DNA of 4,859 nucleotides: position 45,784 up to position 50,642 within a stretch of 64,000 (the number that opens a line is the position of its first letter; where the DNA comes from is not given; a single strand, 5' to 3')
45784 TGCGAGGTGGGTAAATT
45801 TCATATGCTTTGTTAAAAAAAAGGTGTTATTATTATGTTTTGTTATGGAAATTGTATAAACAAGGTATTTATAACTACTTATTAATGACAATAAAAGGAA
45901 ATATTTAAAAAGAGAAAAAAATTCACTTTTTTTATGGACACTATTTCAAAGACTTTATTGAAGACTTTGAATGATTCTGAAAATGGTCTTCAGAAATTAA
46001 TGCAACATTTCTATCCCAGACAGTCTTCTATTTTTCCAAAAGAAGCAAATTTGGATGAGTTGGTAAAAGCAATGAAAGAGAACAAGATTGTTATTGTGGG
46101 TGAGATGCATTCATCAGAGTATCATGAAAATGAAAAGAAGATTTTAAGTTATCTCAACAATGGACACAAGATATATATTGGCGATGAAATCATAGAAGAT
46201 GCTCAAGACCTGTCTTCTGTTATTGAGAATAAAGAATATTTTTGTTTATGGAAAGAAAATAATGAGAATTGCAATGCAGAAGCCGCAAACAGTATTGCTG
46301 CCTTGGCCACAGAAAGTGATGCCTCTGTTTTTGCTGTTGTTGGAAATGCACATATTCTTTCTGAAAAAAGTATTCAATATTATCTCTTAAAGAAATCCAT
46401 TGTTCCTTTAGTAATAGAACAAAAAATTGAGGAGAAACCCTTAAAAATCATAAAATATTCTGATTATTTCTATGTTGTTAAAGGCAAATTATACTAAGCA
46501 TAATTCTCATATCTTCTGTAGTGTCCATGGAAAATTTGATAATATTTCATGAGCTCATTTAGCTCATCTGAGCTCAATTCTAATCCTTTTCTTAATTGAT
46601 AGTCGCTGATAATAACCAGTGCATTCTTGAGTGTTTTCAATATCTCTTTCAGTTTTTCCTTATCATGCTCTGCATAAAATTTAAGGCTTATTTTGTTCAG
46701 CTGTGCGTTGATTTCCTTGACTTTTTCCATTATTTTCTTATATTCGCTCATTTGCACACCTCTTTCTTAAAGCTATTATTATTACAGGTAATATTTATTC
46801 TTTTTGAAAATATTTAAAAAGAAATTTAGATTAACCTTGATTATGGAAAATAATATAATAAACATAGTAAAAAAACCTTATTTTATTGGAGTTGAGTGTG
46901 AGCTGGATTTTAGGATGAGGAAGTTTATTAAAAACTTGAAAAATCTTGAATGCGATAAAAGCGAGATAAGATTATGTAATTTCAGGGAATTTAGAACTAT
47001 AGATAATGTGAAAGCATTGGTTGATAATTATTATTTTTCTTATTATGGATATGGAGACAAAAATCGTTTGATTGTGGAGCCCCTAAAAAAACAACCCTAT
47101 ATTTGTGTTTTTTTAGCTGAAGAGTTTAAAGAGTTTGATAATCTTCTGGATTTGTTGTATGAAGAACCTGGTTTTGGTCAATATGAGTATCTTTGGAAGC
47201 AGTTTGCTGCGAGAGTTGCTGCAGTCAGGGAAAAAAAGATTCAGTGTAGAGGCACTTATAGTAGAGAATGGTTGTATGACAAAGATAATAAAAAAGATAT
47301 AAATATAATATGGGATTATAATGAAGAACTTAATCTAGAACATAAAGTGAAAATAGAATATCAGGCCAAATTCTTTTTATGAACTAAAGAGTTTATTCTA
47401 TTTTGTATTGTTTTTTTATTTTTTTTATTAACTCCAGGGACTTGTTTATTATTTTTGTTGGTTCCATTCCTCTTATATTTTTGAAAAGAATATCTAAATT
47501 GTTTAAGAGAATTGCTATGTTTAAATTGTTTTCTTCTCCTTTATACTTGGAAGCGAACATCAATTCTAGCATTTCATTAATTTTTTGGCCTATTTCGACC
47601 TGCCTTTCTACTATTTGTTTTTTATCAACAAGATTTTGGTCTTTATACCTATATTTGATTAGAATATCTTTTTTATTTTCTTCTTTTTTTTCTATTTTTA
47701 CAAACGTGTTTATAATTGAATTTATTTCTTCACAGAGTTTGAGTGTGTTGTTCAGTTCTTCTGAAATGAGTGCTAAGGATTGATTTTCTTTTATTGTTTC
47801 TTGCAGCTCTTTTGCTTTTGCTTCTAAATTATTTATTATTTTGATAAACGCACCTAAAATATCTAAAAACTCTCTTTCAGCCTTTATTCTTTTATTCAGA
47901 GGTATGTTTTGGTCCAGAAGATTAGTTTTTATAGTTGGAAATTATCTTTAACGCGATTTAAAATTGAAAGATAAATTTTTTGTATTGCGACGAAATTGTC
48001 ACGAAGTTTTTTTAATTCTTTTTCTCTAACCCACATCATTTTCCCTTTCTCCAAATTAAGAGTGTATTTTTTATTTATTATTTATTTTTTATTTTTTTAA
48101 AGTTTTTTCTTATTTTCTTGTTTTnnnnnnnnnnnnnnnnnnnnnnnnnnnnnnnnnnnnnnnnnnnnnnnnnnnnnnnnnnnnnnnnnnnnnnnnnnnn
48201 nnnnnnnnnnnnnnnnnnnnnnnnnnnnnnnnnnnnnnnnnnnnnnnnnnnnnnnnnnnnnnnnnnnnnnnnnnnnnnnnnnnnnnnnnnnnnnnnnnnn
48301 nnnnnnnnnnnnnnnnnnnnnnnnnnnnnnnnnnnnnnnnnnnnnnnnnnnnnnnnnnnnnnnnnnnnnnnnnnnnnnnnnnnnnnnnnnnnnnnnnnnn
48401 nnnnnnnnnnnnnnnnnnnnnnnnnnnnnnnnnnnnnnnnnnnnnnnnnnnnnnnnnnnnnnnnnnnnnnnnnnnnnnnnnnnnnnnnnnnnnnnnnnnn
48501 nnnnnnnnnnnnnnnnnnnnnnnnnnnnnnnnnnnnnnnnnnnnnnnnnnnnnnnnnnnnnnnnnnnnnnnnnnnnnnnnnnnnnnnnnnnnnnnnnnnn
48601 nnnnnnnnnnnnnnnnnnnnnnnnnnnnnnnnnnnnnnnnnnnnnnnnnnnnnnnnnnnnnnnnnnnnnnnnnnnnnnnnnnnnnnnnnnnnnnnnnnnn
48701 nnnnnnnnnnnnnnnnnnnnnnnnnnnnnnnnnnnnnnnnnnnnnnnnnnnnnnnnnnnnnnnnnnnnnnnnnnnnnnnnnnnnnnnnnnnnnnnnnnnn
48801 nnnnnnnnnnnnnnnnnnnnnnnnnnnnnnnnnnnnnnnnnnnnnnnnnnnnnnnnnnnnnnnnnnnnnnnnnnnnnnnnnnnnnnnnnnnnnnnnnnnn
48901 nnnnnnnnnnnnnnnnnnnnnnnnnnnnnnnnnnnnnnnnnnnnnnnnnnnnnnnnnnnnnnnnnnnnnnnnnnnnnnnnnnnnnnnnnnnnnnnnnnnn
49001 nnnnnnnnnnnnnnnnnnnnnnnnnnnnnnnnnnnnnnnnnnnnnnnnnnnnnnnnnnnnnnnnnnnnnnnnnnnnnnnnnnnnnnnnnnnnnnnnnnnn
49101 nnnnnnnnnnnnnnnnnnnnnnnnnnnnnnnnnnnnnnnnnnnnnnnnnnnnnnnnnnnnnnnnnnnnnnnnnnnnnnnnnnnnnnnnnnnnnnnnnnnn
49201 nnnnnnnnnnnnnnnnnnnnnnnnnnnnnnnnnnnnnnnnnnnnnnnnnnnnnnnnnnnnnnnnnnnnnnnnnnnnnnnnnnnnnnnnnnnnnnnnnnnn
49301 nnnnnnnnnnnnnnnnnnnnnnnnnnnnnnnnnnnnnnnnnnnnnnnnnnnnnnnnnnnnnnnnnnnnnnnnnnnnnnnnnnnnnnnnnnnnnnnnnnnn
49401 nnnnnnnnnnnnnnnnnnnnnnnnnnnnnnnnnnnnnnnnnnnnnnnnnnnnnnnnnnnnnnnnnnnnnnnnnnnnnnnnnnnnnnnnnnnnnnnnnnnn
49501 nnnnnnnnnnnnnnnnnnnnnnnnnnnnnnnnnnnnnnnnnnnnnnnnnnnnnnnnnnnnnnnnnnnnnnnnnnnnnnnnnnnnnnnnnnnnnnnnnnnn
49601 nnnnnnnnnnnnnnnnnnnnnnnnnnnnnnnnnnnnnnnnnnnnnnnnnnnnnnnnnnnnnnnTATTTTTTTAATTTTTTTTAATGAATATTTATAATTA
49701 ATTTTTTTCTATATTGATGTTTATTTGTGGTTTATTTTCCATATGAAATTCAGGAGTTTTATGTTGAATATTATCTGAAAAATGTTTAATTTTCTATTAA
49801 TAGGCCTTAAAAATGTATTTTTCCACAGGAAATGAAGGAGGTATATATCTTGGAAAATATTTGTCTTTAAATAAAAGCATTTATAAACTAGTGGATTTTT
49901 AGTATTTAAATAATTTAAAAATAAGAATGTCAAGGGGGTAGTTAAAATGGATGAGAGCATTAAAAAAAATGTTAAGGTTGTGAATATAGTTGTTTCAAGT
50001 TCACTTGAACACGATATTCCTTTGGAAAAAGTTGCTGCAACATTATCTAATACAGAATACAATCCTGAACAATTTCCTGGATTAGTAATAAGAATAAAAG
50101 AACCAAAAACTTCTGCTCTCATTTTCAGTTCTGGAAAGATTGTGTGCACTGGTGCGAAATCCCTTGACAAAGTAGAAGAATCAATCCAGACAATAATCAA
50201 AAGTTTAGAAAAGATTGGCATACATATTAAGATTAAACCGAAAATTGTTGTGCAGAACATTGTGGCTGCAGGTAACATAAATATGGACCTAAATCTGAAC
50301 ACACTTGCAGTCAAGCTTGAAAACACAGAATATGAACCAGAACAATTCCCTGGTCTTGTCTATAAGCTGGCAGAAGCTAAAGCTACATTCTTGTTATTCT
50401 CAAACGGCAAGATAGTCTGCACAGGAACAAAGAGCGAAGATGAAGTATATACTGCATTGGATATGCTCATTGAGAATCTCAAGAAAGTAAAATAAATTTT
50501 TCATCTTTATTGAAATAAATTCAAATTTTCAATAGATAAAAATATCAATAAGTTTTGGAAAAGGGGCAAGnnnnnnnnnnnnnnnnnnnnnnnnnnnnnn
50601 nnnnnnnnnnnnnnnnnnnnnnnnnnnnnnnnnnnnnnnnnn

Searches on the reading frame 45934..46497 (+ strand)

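Call 29: search_protein_families(library=pfam, proteins=[window:45934-46497:+], max_evalue=0.01)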
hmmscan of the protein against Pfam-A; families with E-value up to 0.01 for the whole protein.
window:45934-46497:+ (187 aa): 2 families
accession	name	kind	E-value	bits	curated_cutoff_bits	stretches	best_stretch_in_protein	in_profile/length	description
PF04187.18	Cofac_haem_bdg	-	0.00029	21.3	27.7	0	43-91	1-52/213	Haem-binding uptake, Tiki superfamily, ChaN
PF01963.22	TraB_PrgY_gumN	-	0.0035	17.7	26.8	1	106-154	210-257/263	TraB/PrgY/gumN family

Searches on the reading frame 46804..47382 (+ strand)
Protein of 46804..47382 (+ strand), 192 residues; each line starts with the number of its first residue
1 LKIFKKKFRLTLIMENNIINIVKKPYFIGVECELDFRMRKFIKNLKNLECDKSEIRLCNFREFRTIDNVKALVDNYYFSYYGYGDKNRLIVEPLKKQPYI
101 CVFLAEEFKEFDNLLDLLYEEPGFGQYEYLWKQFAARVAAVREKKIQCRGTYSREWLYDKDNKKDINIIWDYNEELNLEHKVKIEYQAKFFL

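Call 29: search_protein_families(library=pfam, proteins=[window:46804-47382:+], max_evalue=0.01)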
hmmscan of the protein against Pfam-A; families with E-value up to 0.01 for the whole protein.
window:46804-47382:+ (192 aa): 0 families

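Call 77: search_solved_structures(query=window:46804-47382:+, max_evalue=1)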
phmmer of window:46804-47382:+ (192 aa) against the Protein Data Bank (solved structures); distinct sequences matched with E-value up to 1: 2.
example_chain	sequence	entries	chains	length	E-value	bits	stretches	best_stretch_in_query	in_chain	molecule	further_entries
1y6o_A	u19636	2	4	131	0.32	13.9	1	54-90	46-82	Phospholipase A2, major isoenzyme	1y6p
7ru9_E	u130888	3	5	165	0.54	13.1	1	29-96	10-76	Ubiquitin-like protein 4A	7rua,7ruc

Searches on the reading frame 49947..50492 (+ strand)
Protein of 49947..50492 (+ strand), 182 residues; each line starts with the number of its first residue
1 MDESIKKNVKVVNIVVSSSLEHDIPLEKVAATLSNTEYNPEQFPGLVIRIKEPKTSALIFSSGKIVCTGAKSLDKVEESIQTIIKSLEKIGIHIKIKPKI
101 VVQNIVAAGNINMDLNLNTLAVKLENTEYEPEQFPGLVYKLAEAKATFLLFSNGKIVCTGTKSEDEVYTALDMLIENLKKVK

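Call 3: search_protein_families(library=pfam, proteins=[window:49947-50492:+], max_evalue=1)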
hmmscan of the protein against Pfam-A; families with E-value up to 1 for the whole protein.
window:49947-50492:+ (182 aa): 6 families
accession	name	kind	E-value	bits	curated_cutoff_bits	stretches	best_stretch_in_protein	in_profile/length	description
PF00352.27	TBP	-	1.2e-60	201.7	22.9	2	9-89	2-84/85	Transcription factor TFIID (or TATA-binding protein, TBP)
PF11858.14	DUF3378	-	0.0015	19.1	27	1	39-71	23-55/76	Domain of unknown function (DUF3378)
PF02482.25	Ribosomal_S30AE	-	0.05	14.8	23.7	1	75-180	13-78/88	Sigma 54 modulation protein / S30EA ribosomal protein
PF10490.14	CENP-F_C_Rb_bdg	-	0.084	12.8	21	0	124-140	5-21/47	Rb-binding domain of kinetochore protein Cenp-F/LEK1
PF02582.19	DUF155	-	0.11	13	27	0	71-118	91-137/174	RMND1/Sif2-Sif3/Mrx10, DUF155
PF08063.17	Zn_ribbon_PADR1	-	0.12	12.6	25.1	0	55-71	10-26/42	PADR1 domain, zinc ribbon fold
